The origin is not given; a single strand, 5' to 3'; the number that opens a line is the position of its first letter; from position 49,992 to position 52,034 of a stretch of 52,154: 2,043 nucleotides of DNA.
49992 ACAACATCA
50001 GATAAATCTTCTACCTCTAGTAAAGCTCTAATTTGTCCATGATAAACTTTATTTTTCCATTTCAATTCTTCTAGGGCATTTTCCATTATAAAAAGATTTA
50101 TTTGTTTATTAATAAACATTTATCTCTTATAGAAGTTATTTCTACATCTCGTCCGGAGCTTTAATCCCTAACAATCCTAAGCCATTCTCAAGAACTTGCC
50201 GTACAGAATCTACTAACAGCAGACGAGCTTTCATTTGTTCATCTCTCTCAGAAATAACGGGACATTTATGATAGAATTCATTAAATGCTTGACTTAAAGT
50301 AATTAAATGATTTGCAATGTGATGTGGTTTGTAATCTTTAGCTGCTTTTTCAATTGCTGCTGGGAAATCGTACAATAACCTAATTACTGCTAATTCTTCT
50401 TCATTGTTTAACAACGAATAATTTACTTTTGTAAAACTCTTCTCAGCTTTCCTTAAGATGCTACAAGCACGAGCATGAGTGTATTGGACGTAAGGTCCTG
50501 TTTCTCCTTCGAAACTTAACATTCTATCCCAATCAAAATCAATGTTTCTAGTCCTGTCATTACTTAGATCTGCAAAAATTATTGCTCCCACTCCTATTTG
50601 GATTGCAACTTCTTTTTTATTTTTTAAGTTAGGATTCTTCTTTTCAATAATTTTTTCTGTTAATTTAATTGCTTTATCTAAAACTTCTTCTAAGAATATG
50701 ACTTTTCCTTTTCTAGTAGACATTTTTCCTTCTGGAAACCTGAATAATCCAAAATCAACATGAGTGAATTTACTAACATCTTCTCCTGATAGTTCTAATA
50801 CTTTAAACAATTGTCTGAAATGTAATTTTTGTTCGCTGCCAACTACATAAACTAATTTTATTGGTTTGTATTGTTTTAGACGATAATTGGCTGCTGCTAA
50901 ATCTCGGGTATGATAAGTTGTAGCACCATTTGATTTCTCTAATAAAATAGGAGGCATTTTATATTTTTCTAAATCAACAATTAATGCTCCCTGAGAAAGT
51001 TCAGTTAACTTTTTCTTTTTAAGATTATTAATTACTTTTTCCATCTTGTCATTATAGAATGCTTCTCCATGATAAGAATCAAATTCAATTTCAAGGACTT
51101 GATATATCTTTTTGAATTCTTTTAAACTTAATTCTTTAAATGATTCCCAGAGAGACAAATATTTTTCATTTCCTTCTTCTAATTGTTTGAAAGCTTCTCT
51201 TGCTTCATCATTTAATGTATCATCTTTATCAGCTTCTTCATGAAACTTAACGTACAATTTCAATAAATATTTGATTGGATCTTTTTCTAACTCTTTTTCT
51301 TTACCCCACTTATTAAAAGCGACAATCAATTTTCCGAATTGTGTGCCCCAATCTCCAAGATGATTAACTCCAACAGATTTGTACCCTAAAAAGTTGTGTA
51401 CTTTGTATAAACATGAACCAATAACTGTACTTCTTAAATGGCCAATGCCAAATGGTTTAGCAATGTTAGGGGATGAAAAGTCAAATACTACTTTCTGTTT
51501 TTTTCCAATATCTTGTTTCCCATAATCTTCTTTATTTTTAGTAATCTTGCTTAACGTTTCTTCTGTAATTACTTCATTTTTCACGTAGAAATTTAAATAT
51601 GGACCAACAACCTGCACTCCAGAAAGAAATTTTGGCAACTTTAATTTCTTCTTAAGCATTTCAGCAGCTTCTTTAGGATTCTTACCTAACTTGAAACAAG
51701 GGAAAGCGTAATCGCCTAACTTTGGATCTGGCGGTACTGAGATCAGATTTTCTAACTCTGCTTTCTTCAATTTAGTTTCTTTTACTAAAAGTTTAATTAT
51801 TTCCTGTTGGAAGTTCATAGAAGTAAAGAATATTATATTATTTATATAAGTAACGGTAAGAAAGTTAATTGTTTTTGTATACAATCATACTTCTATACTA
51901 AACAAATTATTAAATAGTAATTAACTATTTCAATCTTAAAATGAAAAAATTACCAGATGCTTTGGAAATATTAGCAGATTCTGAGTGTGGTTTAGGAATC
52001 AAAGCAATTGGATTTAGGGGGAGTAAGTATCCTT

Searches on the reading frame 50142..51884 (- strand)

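Call 8: search_protein_families(library=pfam, proteins=[window:50142-51884:-], max_evalue=0.01)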
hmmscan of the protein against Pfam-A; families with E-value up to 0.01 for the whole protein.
window:50142-51884:- (580 aa): 3 families
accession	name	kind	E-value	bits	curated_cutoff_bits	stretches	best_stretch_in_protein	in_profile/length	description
PF00750.26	tRNA-synt_1d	-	1.8e-90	303.9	23.3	1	111-452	2-349/349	tRNA synthetases class I (R), catalytic domain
PF05746.21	DALR_1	-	3.2e-39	134.1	22.3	1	466-580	1-117/117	DALR anticodon binding domain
PF03485.21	Arg_tRNA_synt_N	-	6.8e-11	43.1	21.5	1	28-100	10-84/85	Arginyl tRNA synthetase N terminal domain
